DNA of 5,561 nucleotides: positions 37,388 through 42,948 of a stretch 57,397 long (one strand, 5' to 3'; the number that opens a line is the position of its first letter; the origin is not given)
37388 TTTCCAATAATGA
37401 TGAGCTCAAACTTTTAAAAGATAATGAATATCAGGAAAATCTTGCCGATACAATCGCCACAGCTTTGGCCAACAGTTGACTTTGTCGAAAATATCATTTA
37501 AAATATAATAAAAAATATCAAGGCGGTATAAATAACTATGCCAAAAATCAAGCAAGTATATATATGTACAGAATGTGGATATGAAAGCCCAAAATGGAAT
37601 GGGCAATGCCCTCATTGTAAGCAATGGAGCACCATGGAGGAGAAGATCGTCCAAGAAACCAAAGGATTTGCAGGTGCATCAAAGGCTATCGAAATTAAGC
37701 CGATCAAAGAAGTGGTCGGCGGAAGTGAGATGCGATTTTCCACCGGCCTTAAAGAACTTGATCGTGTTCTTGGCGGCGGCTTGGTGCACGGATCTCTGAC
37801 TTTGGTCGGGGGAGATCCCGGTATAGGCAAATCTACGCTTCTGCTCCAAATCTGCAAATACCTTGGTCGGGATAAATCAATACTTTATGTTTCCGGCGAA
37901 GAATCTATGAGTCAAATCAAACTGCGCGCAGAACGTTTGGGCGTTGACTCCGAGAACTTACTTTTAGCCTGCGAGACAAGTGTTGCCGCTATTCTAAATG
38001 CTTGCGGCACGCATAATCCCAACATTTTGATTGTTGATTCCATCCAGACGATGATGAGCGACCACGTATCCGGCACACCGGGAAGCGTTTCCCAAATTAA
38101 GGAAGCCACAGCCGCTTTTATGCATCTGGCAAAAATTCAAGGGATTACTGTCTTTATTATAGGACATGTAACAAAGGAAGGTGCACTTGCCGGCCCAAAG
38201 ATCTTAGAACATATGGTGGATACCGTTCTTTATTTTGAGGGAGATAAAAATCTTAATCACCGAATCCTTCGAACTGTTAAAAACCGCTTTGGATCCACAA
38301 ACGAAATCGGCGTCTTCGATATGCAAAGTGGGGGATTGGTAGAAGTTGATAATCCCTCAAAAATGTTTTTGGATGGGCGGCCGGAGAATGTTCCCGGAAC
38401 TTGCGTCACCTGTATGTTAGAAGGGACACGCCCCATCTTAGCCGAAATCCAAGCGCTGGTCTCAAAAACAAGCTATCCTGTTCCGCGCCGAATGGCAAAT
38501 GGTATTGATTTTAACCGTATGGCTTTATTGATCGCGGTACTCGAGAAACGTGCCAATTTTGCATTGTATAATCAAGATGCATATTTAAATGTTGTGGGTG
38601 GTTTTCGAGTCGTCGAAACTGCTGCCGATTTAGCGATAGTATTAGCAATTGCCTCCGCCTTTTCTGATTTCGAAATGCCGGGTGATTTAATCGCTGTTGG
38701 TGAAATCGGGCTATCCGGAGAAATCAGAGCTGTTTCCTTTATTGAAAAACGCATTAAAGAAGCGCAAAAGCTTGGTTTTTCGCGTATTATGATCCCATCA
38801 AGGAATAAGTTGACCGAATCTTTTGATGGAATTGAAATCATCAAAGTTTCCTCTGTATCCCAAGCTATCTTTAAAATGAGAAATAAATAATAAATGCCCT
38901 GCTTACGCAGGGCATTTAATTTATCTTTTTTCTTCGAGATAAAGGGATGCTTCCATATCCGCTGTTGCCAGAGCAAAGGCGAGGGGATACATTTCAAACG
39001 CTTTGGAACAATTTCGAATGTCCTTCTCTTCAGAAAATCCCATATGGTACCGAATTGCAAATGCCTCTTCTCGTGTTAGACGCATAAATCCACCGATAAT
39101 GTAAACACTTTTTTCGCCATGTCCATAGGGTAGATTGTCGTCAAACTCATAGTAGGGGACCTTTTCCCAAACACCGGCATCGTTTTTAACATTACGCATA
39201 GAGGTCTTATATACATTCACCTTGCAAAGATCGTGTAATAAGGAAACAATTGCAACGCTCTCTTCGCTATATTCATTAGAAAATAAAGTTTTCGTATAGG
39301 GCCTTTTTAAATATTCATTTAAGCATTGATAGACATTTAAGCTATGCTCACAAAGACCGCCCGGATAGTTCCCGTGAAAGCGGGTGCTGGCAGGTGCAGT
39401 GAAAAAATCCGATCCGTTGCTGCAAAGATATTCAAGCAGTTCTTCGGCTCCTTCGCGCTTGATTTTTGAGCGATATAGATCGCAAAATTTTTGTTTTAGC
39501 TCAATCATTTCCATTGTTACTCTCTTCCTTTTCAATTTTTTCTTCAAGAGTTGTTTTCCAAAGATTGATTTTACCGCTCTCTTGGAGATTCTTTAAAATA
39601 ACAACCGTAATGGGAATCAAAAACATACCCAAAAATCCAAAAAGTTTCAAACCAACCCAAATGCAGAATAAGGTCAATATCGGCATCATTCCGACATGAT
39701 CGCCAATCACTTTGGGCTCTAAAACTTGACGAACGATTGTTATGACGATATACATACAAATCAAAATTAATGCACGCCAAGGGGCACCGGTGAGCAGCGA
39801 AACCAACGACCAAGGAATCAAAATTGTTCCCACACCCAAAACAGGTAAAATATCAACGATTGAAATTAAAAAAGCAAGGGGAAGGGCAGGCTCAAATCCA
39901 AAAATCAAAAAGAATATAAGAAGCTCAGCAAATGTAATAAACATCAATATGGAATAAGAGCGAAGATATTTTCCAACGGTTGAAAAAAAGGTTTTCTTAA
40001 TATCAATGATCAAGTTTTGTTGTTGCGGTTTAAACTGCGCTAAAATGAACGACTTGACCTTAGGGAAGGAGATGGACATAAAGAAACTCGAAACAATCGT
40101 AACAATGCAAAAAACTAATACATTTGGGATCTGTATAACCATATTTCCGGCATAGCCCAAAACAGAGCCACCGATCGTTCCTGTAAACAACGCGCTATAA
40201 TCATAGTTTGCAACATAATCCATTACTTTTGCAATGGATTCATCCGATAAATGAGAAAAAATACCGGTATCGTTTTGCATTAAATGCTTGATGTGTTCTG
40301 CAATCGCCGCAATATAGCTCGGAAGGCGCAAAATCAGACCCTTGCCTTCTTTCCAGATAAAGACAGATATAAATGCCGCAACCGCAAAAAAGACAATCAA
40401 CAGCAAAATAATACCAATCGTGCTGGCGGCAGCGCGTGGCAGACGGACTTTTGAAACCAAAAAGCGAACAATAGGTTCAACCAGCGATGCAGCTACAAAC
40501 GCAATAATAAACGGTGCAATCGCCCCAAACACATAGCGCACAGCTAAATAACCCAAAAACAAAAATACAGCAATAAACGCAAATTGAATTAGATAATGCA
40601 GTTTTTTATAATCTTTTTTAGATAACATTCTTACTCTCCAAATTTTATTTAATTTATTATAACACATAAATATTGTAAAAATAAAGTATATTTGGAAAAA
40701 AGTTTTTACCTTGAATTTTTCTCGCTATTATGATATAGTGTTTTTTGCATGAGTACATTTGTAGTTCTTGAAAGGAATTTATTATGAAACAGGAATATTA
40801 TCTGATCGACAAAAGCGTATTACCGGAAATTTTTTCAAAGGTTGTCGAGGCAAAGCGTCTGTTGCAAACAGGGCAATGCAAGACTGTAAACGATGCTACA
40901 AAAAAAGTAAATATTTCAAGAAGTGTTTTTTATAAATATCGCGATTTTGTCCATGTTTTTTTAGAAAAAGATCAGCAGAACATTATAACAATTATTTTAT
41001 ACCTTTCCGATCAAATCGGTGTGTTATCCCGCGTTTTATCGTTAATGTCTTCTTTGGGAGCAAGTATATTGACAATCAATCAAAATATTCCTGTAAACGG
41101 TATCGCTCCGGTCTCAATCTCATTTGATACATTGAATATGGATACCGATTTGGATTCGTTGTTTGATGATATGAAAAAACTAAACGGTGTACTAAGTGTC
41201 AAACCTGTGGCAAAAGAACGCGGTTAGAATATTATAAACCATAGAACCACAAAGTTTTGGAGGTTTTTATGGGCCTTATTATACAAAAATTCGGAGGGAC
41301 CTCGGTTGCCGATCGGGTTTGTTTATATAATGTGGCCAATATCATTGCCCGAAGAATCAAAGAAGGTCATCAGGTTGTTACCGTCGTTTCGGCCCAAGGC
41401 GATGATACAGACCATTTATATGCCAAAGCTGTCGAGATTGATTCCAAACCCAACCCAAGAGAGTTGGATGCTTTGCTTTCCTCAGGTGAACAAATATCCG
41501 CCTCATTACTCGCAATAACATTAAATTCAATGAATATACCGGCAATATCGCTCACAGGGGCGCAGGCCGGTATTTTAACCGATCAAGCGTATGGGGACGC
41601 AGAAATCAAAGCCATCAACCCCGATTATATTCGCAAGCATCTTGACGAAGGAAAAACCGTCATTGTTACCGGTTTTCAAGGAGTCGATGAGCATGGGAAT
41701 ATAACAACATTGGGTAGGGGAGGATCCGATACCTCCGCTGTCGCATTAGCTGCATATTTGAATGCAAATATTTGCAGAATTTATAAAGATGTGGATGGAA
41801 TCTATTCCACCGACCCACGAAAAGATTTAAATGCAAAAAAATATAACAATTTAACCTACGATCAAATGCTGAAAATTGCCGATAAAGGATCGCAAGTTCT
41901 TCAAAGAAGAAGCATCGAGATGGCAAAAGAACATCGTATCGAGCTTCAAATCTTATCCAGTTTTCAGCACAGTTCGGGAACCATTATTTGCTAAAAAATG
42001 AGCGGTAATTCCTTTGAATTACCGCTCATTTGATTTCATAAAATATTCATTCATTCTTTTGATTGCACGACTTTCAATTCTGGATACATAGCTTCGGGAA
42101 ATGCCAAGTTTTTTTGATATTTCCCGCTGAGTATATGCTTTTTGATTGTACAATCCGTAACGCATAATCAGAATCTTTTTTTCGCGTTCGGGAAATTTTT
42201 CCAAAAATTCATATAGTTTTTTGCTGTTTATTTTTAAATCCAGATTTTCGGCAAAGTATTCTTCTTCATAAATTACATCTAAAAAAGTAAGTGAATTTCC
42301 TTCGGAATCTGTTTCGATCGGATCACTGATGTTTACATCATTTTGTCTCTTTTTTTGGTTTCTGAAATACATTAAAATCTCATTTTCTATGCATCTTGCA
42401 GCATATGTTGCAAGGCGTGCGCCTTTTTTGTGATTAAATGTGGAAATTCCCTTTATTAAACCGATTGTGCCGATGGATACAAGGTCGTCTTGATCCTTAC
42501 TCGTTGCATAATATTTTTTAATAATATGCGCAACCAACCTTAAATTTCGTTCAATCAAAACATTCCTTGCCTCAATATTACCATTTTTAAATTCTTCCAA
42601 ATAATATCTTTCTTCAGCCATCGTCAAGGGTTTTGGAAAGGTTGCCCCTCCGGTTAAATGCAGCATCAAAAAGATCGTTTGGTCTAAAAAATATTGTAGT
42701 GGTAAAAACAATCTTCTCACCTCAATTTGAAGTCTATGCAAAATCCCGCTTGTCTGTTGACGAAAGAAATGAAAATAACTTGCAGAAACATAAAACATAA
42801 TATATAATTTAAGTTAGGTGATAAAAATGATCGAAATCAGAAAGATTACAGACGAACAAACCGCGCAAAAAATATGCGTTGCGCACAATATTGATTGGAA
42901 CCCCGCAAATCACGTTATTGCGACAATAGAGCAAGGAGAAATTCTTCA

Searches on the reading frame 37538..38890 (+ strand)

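Call 24: search_protein_families(library=pfam, proteins=[window:37538-38890:+], max_evalue=0.0001)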
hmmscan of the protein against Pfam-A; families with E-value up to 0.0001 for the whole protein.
window:37538-38890:+ (450 aa): 8 families
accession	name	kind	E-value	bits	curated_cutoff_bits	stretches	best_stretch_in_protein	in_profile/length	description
PF06745.19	ATPase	-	3e-15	56.7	26.6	1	68-141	2-77/231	KaiC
PF18073.7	Zn_ribbon_LapB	-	1.6e-11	44.1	25.7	1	8-35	1-28/28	Rubredoxin metal binding domain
PF13481.12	AAA_25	-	1.9e-11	44.4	27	1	71-216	19-195/195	AAA domain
PF13541.12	ChlI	-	3.4e-08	33.8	27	1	360-423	58-121/121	Subunit ChlI of Mg-chelatase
PF03796.21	DnaB_C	-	4.4e-08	33.2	27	1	68-131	3-67/255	DnaB-like helicase C terminal domain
PF00004.35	AAA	-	3.2e-06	28.1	21.2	1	89-212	2-109/131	ATPase family associated with various cellular activities (AAA)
PF05362.19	Lon_C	-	2.6e-05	24.3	21.1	1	363-424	112-173/205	Lon protease (S16) C-terminal proteolytic domain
PF08423.17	Rad51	-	3.1e-05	23.8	22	0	65-211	6-175/244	Rad51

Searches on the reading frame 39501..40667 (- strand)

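Call 24: search_protein_families(library=pfam, proteins=[window:39501-40667:-], max_evalue=0.0001)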
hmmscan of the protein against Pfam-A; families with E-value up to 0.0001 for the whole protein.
window:39501-40667:- (388 aa): 1 family
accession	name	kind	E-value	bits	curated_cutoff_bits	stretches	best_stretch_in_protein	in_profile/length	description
PF01594.21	AI-2E_transport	-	2.1e-43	149.2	34.3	1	28-361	3-322/327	AI-2E family transporter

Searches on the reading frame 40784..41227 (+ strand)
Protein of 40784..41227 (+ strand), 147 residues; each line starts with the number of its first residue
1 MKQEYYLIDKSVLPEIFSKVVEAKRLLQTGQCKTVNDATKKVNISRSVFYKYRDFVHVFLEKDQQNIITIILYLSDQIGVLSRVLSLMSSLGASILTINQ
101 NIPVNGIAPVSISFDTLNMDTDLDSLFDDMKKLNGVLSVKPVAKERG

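Call 25: search_protein_families(library=pfam, proteins=[window:40784-41227:+], max_evalue=0.0001)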
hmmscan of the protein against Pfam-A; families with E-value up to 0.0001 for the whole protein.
window:40784-41227:+ (147 aa): 2 families
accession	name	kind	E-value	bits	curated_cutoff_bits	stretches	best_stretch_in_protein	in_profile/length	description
PF01842.31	ACT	-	9.7e-06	25.7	27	1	69-122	2-52/66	ACT domain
PF13291.12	ACT_4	-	3.7e-05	24.7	27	1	68-140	7-79/80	ACT domain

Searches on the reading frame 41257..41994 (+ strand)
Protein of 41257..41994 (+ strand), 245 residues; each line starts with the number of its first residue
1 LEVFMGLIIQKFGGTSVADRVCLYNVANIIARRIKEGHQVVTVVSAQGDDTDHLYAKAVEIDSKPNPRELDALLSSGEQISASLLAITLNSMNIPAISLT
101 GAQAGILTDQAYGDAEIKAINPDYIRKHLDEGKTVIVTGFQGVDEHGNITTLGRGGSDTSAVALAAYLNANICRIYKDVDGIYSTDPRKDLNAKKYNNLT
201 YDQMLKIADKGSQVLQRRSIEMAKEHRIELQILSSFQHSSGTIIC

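Call 25: search_protein_families(library=pfam, proteins=[window:41257-41994:+], max_evalue=0.0001)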
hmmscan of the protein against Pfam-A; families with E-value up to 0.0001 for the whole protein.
window:41257-41994:+ (245 aa): 1 family
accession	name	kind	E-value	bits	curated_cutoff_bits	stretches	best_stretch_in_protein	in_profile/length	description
PF00696.33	AA_kinase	-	9.8e-52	176.4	24.9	1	7-234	2-234/234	Amino acid kinase family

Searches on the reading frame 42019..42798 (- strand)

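Call 25: search_protein_families(library=pfam, proteins=[window:42019-42798:-], max_evalue=0.0001)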
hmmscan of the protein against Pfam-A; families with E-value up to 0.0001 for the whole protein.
window:42019-42798:- (259 aa): 3 families
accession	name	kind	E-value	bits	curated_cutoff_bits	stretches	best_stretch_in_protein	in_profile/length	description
PF04542.20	Sigma70_r2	-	2.8e-17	62.7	24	1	81-150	1-70/71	Sigma-70 region 2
PF04545.22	Sigma70_r4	-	7.9e-14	51.3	24.1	1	199-249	2-48/50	Sigma-70, region 4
PF01381.28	HTH_3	-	3.3e-06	27.5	23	1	219-243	7-31/55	Helix-turn-helix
